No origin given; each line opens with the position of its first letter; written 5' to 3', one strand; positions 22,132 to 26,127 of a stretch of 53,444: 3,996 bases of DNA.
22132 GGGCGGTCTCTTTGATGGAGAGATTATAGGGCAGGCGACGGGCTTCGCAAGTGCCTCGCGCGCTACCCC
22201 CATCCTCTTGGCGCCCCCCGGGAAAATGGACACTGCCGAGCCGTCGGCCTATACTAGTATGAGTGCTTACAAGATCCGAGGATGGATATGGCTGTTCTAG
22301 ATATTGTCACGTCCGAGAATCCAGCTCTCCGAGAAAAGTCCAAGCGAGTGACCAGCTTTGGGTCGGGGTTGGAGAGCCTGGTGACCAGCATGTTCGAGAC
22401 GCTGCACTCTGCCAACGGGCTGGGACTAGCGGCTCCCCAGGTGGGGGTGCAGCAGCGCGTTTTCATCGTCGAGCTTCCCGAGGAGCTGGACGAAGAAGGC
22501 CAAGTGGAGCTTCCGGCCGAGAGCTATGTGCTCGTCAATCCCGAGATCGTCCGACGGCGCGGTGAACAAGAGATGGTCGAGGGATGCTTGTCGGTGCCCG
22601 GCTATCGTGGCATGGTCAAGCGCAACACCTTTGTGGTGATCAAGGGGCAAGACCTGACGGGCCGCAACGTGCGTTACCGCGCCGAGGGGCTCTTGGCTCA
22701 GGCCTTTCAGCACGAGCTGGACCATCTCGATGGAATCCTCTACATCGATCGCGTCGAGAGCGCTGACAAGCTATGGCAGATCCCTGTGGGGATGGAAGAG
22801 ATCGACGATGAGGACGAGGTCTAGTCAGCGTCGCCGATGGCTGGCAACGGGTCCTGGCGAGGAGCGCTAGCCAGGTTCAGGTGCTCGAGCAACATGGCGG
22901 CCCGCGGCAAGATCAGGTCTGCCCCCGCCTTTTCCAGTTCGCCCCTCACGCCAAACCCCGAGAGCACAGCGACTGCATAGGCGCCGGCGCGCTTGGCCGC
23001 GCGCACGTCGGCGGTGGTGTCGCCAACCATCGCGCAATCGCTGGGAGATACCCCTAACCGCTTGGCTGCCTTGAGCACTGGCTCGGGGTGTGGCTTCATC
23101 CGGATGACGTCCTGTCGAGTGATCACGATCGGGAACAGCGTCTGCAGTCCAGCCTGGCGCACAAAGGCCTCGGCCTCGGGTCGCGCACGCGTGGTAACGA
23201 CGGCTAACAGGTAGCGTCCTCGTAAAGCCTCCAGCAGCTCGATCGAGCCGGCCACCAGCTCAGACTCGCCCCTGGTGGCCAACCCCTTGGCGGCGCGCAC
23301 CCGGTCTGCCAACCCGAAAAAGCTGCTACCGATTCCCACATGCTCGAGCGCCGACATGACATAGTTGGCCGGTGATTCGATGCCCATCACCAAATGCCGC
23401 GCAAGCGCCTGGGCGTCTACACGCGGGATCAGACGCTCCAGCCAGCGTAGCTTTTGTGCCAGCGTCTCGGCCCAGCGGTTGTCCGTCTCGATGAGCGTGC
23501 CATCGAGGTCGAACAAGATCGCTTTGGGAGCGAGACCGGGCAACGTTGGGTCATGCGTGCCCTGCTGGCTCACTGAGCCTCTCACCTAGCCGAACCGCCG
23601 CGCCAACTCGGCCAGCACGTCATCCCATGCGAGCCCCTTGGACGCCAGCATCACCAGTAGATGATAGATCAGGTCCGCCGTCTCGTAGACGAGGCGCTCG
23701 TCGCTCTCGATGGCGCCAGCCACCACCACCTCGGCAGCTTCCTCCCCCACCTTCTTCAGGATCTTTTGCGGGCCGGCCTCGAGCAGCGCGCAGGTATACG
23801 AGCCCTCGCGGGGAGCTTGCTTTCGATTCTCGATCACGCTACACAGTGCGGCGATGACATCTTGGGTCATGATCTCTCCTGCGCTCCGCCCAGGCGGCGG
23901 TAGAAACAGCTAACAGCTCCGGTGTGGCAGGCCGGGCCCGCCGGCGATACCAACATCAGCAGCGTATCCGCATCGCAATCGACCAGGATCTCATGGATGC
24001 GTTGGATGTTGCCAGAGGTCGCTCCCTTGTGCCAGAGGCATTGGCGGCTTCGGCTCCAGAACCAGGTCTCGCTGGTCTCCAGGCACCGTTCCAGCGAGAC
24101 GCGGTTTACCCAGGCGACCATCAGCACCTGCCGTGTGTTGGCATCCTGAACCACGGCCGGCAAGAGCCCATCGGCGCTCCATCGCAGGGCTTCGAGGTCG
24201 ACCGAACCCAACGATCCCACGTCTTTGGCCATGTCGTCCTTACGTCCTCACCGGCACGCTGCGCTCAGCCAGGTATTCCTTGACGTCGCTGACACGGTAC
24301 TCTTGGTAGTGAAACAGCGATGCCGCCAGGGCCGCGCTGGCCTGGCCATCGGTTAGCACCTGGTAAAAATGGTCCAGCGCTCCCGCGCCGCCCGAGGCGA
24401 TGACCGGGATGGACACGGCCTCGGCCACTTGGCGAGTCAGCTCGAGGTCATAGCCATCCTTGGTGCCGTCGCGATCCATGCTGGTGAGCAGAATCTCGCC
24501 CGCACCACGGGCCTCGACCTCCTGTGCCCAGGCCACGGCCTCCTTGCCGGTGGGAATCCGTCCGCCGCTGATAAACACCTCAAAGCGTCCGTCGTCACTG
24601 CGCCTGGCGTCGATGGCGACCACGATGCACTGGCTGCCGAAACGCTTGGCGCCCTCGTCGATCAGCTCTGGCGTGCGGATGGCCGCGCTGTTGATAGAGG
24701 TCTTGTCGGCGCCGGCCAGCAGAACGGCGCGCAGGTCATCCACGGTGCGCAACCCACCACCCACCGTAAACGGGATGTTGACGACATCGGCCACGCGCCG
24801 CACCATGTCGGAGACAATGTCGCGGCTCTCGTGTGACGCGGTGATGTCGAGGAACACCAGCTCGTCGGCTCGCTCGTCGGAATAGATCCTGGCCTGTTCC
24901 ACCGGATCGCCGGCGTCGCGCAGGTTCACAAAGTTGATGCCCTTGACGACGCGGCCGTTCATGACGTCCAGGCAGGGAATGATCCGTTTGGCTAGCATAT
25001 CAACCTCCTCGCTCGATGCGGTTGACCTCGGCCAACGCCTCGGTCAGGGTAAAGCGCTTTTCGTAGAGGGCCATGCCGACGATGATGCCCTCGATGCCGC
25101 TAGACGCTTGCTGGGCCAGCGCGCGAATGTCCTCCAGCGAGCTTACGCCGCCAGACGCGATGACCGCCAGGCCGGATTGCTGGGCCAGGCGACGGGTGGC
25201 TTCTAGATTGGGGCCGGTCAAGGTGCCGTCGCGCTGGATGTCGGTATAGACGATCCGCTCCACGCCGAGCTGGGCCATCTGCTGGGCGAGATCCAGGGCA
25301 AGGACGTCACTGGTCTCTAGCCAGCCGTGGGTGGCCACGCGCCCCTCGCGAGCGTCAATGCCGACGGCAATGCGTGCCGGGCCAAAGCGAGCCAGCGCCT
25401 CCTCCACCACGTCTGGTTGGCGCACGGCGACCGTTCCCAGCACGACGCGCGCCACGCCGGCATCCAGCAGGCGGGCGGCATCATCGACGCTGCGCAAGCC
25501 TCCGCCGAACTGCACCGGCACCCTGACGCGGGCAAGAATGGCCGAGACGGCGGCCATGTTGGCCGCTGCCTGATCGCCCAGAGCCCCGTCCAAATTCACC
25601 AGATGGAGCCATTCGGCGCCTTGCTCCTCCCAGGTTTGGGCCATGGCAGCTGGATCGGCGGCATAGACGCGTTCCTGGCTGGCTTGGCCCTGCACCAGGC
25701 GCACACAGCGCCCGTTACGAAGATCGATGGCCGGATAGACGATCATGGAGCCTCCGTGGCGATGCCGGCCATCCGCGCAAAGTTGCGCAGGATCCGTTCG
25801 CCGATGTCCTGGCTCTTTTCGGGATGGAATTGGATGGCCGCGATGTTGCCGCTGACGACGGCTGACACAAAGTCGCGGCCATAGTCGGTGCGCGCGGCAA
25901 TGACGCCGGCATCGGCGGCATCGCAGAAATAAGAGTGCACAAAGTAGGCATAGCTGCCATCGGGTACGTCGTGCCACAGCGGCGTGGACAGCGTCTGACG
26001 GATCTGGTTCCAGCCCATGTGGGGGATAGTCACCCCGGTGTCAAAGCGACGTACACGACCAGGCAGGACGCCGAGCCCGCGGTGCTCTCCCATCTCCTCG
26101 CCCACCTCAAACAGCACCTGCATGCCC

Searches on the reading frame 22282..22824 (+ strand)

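Call 36: search_protein_families(library=pfam, proteins=[window:22282-22824:+], max_evalue=0.001)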
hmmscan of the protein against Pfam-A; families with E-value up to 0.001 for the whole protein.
window:22282-22824:+ (180 aa): 1 family
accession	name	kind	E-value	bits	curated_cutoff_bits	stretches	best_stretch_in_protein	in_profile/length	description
PF01327.26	Pep_deformylase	-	1.9e-49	167.7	22.8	1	6-162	2-154/156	Polypeptide deformylase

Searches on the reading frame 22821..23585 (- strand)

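Call 36: search_protein_families(library=pfam, proteins=[window:22821-23585:-], max_evalue=0.001)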
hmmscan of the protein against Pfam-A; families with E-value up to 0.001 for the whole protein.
window:22821-23585:- (254 aa): 4 families
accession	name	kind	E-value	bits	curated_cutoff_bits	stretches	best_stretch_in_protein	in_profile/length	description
PF13419.12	HAD_2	-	2.6e-31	109.5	23.8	1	23-207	1-178/178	Haloacid dehalogenase-like hydrolase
PF00702.32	Hydrolase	-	3.9e-30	106.1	26.4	1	21-201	2-191/191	haloacid dehalogenase-like hydrolase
PF13242.12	Hydrolase_like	-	1.8e-13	50.6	22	1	164-223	4-66/75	HAD-hyrolase-like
PF12710.13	HAD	-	7.5e-08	33.4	27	1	23-198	1-189/189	haloacid dehalogenase-like hydrolase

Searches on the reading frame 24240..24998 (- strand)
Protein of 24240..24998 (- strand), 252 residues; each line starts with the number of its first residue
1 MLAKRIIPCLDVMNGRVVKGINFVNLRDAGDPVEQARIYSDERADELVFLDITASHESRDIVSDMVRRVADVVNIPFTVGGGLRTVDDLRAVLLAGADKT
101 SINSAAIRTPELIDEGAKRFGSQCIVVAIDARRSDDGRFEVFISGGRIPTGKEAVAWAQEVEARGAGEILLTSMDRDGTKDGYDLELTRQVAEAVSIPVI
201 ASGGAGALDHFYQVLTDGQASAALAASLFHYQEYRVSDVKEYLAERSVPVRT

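Call 36: search_protein_families(library=pfam, proteins=[window:24240-24998:-], max_evalue=0.001)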
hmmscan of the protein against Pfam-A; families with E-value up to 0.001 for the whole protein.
window:24240-24998:- (252 aa): 4 families
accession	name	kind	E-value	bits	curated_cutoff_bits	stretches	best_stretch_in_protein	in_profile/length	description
PF00977.27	His_biosynth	-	8.5e-84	281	23.6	1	5-234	1-227/228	Histidine biosynthesis protein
PF03060.21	NMO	-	1.4e-11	44.8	28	1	155-240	146-237/331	Nitronate monooxygenase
PF02581.23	TMP-TENI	-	9.8e-05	22.2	27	0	160-222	115-174/180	Thiamine monophosphate synthase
PF01207.24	Dus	-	0.00023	20.8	20.4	0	64-119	174-229/311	Dihydrouridine synthase (Dus)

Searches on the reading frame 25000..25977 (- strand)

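Call 36: search_protein_families(library=pfam, proteins=[window:25000-25977:-], max_evalue=0.001)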
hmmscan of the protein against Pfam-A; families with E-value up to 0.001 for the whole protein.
window:25000-25977:- (325 aa): 3 families
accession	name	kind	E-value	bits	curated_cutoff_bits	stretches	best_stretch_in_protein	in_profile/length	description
PF00977.27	His_biosynth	-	5e-82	275.2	23.6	1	80-310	2-228/228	Histidine biosynthesis protein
PF01207.24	Dus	-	4.7e-07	29.6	20.4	0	136-193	168-226/311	Dihydrouridine synthase (Dus)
PF01884.23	PcrB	-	6.2e-05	23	23.9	0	123-190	156-217/226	PcrB family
